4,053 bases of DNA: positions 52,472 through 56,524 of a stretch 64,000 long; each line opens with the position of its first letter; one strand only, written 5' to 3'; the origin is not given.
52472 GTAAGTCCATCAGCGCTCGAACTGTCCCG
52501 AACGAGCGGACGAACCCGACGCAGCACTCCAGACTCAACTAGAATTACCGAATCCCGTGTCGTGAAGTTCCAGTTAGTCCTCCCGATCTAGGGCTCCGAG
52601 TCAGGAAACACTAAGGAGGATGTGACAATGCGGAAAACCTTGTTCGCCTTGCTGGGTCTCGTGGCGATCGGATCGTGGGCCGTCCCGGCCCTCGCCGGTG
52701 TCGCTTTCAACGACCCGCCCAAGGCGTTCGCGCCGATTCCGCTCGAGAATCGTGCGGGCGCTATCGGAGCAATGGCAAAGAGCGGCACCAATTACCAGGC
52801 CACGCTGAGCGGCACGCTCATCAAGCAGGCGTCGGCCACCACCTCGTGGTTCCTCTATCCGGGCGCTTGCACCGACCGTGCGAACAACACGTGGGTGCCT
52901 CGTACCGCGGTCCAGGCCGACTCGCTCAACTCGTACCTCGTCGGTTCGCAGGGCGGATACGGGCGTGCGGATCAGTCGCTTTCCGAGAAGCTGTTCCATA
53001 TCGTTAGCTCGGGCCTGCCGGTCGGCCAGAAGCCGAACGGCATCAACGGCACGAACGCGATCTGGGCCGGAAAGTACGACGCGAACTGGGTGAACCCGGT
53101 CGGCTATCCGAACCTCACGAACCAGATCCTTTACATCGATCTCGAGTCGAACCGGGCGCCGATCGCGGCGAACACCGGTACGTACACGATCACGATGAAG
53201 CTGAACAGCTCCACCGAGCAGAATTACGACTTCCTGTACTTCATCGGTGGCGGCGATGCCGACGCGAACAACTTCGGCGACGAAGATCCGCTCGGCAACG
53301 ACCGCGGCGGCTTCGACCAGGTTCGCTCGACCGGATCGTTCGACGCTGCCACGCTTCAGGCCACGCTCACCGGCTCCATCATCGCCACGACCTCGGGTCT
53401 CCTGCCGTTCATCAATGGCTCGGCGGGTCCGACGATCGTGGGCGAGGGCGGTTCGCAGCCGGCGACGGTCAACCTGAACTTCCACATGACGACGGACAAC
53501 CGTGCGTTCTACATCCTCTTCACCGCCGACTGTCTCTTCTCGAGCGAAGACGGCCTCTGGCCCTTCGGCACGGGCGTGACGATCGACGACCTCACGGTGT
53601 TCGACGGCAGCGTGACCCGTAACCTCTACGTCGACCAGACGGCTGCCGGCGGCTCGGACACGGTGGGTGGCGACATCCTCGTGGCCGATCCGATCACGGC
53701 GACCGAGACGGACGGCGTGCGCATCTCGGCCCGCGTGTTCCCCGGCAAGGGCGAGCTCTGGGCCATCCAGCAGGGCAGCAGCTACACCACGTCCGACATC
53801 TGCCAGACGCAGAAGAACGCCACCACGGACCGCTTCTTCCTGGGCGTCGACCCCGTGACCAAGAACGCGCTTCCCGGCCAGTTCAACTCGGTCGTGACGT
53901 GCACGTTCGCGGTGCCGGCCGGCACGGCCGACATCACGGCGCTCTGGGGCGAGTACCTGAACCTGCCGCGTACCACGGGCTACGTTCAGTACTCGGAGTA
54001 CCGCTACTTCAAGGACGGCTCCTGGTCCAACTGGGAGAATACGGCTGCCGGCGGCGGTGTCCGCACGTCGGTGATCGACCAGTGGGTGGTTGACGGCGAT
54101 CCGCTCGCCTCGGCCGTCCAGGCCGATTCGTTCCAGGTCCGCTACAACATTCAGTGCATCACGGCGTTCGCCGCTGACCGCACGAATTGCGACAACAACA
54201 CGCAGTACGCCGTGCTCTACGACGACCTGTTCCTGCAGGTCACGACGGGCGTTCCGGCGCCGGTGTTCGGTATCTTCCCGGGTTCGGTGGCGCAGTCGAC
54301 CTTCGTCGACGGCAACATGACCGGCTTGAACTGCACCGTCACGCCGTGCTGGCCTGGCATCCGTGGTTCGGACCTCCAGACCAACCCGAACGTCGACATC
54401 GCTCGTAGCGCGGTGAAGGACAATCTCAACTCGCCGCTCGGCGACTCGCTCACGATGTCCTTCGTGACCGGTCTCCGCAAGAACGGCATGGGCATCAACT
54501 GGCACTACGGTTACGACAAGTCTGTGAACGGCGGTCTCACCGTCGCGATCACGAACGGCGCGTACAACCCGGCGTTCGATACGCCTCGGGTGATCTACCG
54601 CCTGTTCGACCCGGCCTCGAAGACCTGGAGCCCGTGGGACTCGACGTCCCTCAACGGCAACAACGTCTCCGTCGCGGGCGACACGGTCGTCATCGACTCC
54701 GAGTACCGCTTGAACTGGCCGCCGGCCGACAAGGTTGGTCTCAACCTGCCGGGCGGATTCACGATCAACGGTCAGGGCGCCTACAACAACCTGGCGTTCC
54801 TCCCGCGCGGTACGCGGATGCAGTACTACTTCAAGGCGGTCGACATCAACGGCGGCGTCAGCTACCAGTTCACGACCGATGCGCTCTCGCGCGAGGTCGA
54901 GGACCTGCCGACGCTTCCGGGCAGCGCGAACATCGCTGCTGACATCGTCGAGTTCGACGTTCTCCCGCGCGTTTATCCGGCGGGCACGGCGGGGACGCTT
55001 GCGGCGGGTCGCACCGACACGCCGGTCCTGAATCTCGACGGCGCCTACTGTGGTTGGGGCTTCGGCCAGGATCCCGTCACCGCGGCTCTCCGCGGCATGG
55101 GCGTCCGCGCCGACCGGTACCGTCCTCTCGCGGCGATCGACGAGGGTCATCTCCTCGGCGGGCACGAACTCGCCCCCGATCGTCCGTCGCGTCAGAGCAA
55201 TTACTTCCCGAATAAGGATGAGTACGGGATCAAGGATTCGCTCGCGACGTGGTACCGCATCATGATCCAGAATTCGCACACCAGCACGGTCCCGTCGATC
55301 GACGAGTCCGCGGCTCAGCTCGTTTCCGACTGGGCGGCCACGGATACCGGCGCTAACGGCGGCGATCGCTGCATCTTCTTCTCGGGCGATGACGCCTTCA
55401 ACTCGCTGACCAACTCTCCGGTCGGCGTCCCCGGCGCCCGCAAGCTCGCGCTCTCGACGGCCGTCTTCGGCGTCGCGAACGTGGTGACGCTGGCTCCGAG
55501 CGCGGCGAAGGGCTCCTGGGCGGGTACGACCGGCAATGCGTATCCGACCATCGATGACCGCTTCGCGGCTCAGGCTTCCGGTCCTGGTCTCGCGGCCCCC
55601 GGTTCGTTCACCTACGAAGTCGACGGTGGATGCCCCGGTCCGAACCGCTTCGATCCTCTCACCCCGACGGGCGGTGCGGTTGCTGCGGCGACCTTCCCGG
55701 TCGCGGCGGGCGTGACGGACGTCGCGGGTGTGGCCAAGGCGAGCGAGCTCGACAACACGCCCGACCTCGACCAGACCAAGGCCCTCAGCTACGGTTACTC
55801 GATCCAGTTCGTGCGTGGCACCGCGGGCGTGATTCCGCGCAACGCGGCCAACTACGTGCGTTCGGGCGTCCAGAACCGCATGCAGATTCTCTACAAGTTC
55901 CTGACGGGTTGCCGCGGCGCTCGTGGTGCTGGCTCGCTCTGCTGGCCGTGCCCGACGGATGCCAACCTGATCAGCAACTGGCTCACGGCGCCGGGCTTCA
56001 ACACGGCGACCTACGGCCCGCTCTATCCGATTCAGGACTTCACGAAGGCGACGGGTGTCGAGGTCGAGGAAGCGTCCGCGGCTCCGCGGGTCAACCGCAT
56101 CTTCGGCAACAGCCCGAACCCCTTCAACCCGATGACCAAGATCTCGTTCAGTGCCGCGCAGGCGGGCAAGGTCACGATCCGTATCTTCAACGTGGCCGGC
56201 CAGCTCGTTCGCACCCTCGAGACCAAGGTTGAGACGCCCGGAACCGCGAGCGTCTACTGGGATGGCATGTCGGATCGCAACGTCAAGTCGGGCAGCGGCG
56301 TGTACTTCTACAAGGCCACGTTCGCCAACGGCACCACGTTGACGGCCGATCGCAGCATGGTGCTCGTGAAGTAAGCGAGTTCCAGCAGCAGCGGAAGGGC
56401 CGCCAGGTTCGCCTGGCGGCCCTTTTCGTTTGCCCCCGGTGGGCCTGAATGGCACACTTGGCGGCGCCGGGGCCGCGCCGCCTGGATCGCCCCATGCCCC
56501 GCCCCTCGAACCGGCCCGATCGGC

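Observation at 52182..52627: About 450-nt low-GC leader (or independent sRNA) behind a perfect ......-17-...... promoter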

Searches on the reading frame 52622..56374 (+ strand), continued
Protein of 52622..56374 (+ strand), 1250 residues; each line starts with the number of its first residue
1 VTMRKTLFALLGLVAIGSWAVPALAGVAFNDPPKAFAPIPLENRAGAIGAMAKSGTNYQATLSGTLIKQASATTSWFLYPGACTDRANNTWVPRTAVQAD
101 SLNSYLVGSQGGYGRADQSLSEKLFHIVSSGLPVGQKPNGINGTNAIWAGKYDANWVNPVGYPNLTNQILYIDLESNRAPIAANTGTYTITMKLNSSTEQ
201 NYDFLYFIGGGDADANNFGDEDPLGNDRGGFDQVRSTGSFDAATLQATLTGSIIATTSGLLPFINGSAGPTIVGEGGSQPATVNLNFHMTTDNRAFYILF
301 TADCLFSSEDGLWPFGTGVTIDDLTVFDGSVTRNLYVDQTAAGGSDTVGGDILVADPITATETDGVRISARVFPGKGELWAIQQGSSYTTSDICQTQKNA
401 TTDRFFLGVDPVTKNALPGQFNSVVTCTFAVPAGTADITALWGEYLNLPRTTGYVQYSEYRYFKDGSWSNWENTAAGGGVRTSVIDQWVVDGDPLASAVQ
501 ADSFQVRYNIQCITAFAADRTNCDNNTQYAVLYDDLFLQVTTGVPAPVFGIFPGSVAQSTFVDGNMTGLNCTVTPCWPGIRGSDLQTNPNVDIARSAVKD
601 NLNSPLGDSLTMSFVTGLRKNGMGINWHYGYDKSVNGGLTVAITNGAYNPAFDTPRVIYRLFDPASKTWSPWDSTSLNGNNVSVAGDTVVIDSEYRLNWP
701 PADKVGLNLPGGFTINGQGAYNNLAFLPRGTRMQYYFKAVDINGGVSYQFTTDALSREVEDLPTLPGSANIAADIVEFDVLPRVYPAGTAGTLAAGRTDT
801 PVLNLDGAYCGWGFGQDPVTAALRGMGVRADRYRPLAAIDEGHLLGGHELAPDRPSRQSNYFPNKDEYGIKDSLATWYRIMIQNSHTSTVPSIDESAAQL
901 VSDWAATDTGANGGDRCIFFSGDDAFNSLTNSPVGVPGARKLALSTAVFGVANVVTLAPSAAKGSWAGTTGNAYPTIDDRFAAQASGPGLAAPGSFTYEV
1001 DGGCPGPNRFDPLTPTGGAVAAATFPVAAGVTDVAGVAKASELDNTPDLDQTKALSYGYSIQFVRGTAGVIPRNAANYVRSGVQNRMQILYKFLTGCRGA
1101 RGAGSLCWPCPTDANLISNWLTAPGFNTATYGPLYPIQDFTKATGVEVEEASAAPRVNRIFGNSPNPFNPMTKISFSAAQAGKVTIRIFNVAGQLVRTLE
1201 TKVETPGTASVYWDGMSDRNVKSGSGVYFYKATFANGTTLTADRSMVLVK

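Call 85: fold_search(model_id=the predicted structure, library=pdb)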
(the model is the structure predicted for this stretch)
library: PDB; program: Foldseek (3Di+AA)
matches with E <= 10: 1068; with E <= 0.001: 60
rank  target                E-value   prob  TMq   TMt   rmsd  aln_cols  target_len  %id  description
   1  5b4x_C                7.7e-07  0.95  0.09  0.14  25.9       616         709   10  Crystal structure of the ApoER2 ectodomain in complex with the Reelin R56 fragment (released 2017-04-26)
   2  5b4x_A                9.1e-07  0.90  0.10  0.14  25.8       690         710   10  Crystal structure of the ApoER2 ectodomain in complex with the Reelin R56 fragment (released 2017-04-26)
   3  9euj_G                4.1e-06  0.95  0.10  0.13  21.5       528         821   10  Cryo-EM structure of Staphylococcus aureus bacteriophage phi812 baseplate in the post-contraction state - sheath initi (released 2025-04-09)
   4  9eui_Q                6.0e-06  0.92  0.08  0.10  20.4       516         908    9  Cryo-EM structure of Staphylococcus aureus bacteriophage phi812 baseplate in the post-contraction state - complete (released 2025-04-09)
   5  6a48                  7.9e-06  0.82  0.10  0.15  24.4       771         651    9  Crystal structure of reelin N-terminal region (released 2019-06-19)
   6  3a7q_A                1.3e-05  0.72  0.10  0.15  26.0       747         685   10  Structural basis for specific recognition of reelin by its receptors (released 2010-03-23)
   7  5a55                  2.2e-05  0.96  0.08  0.09  22.3       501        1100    9  The native structure of GH101 from Streptococcus pneumoniae TIGR4 (released 2015-09-02)
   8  4xup_F                2.5e-05  0.84  0.08  0.22  30.4       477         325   10  Structure of the N-terminal CBM22-1-CBM22-2 tandem domain from Paenibacillus barcinonensis Xyn10C (released 2015-06-03)
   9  5a58_A                3.0e-05  0.96  0.10  0.10  21.0       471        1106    9  The structure of GH101 D764N mutant from Streptococcus pneumoniae TIGR4 in complex with serinyl T-antigen (released 2015-09-02)
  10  5a57                  3.2e-05  0.92  0.09  0.09  20.6       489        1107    9  The structure of GH101 from Streptococcus pneumoniae TIGR4 in complex with PUGT (released 2015-09-02)
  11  6sh9_B                3.2e-05  0.91  0.08  0.07  20.1       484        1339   12  EngBF DARPin Fusion 4b D12 (released 2019-11-06)
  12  6qep                  3.2e-05  0.87  0.08  0.07  24.5       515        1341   11  EngBF DARPin Fusion 4b H14 (released 2019-11-06)
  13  4xup_D                3.6e-05  0.82  0.08  0.23  28.4       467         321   10  Structure of the N-terminal CBM22-1-CBM22-2 tandem domain from Paenibacillus barcinonensis Xyn10C (released 2015-06-03)
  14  2e26_A                3.6e-05  0.80  0.10  0.15  24.8       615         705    9  Crystal structure of two repeat fragment of reelin (released 2007-05-22)
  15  5a56_A                4.0e-05  0.92  0.09  0.09  20.9       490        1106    8  The structure of GH101 from Streptococcus pneumoniae TIGR4 in complex with 1-O-methyl-T-antigen (released 2015-09-02)
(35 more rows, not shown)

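Call 86: find_encoding_contigs(protein=P0018, flank=1000, max_places=3)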
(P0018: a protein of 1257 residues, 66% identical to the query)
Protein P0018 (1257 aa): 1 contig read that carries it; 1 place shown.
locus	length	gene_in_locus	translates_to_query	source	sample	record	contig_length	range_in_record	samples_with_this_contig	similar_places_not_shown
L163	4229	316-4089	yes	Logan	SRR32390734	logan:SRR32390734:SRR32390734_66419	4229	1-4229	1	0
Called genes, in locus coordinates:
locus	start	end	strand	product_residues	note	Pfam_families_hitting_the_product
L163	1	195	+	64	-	?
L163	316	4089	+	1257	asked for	PF13860:FlgD_ig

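Call 87: find_encoding_contigs(protein=P0030, flank=1000, max_places=3)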
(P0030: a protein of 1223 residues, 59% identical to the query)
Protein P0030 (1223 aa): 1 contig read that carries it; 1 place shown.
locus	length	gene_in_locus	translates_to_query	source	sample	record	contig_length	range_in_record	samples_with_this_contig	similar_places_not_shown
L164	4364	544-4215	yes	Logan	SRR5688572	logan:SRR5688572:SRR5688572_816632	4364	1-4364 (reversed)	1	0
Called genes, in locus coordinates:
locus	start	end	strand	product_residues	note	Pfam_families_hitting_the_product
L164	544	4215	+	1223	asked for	PF13585:CHU_C (faint), PF13860:FlgD_ig, PF18962:Por_Secre_tail (weak)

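Call 88: find_encoding_contigs(protein=P0056, flank=1000, max_places=3)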
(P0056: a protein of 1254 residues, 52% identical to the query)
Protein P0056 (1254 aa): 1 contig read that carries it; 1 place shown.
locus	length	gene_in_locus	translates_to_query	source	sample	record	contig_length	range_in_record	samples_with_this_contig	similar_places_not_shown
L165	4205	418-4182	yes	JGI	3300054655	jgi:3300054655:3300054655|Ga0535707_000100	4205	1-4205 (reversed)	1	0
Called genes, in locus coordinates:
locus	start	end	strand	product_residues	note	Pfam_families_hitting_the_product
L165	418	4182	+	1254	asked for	PF13860:FlgD_ig (weak)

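Call 89: find_encoding_contigs(protein=P0074, flank=1000, max_places=3)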
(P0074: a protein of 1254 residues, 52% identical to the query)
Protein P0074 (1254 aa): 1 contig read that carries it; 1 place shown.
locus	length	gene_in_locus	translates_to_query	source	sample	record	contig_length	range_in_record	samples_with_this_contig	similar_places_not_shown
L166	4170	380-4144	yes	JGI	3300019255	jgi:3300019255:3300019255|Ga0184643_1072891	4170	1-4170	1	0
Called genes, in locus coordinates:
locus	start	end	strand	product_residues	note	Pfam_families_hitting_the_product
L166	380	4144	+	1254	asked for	PF13860:FlgD_ig (weak)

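Call 102: find_encoding_contigs(protein=P0110, flank=1500, max_places=2)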
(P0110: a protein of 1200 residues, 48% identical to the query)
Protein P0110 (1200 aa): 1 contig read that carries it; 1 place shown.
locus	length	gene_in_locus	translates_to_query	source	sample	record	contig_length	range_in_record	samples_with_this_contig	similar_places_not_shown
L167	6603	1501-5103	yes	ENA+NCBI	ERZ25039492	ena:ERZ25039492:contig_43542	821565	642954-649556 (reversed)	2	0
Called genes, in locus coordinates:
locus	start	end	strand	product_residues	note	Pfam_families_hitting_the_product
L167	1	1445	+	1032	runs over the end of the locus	PF00069:Pkinase, PF01636:APH (faint), PF07714:PK_Tyr_Ser-Thr, PF00931:NB-ARC (weak), PF13401:AAA_22 (weak), PF25872:HTH_77, PF13424:TPR_12 (weak), PF13424:TPR_12, +4 more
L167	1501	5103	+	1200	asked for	PF13860:FlgD_ig (weak)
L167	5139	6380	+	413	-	PF03486:HI0933_like, PF22780:HI0933_like_1st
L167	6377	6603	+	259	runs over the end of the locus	PF13428:TPR_14 (faint), PF02276:CytoC_RC, PF13176:TPR_7 (faint), PF07719:TPR_2 (faint), PF13181:TPR_8 (faint), PF00515:TPR_1 (weak)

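Call 103: find_encoding_contigs(protein=P0087, flank=1500, max_places=2)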
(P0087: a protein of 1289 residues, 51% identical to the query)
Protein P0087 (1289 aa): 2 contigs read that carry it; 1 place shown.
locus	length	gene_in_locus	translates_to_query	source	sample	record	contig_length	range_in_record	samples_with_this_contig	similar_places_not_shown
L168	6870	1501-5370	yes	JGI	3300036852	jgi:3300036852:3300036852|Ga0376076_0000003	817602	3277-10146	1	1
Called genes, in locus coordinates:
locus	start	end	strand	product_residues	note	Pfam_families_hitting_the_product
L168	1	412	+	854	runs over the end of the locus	PF00069:Pkinase, PF01636:APH (faint), PF07714:PK_Tyr_Ser-Thr, PF03109:ABC1 (weak), PF23381:Beta-prop_IFT122_1st (weak), PF25174:Beta-prop_THOC3, PF26549:Tricorn_N, PF25174:Beta-prop_THOC3, +8 more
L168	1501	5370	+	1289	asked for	-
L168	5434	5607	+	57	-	-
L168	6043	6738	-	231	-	PF13683:rve_3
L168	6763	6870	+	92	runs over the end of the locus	-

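Call 104: find_encoding_contigs(protein=P0077, flank=1500, max_places=2)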
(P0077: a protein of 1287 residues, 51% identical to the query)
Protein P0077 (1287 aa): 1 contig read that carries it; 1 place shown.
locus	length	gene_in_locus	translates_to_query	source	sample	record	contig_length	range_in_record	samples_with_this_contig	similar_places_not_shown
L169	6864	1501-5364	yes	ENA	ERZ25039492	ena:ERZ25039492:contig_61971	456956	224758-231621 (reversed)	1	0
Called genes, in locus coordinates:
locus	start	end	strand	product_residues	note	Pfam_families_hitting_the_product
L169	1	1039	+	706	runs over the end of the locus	PF02092:tRNA_synt_2f, PF05746:DALR_1 (weak)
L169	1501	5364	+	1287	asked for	PF13860:FlgD_ig, PF18962:Por_Secre_tail (weak)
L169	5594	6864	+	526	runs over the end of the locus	-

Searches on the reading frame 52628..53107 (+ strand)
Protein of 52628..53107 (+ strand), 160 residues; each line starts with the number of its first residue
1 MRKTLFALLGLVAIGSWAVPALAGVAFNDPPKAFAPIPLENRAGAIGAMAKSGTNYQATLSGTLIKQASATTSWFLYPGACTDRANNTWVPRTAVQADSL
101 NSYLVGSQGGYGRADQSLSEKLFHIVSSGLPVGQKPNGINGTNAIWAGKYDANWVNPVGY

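Call 19: find_related_loci(query=A2, collection=metagenome_contigs, flank=3000)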
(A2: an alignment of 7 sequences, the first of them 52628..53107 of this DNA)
Query A2 (160 aa) in metagenome_contigs; peptide patterns used: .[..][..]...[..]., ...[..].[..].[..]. (x = any residue, [..] = any of these).
543 stretches matched a pattern; 96 encode a relative of the query (tblastn E <= 1e-3); the best 80 are kept; 80 distinct loci.
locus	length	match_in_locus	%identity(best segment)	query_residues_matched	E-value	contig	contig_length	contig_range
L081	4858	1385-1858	84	1-160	2e-85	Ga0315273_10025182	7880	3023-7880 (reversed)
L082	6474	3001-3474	84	1-160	2e-85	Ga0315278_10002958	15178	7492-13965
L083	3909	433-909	79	1-160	6e-80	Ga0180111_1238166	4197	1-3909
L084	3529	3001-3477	76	1-160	2e-76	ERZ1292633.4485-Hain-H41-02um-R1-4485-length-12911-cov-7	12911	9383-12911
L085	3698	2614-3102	76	1-160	1e-71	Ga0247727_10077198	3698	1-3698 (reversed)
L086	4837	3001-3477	65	1-160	3e-62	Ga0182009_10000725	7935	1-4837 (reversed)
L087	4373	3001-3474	64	1-160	2e-62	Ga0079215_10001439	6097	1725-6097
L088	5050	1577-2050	64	1-160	2e-62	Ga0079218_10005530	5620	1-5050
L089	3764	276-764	62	1-160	8e-61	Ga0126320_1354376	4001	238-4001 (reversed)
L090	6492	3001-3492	58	1-160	2e-56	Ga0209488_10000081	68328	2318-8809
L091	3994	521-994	64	1-160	1e-55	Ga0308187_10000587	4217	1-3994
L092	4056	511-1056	55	1-160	9e-56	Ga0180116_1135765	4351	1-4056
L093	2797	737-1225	60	1-160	8e-56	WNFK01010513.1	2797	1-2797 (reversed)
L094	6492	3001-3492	60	1-160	1e-55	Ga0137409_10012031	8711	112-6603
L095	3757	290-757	57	1-160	8e-54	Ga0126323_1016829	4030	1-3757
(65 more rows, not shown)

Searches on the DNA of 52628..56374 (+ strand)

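Call 105: search_with_rna_model(model_id=R1, sources=[L163, L164, L165, L166, L167, L168, L169, L012], max_evalue=1)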
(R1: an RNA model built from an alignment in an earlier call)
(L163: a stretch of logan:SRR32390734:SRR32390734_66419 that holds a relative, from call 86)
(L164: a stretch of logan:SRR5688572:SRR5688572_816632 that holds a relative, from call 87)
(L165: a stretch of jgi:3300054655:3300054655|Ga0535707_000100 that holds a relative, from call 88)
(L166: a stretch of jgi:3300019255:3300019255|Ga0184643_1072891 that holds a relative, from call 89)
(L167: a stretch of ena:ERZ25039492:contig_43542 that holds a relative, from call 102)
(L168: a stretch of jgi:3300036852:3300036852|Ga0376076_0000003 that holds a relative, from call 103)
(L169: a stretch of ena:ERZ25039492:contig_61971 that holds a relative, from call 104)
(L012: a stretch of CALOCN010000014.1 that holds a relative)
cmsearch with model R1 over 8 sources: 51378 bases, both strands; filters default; matches with E-value up to 1: 5.
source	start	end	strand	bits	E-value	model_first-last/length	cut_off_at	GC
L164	356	449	+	104.3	1.2e-25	1-94/94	no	0.59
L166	193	285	+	68.9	4e-16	1-94/94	no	0.62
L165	231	323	+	63.3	1.2e-14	1-94/94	no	0.63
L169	1315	1405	+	57.7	3.9e-13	1-94/94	no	0.59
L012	4233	4287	-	13.2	0.37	1-94/94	no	0.64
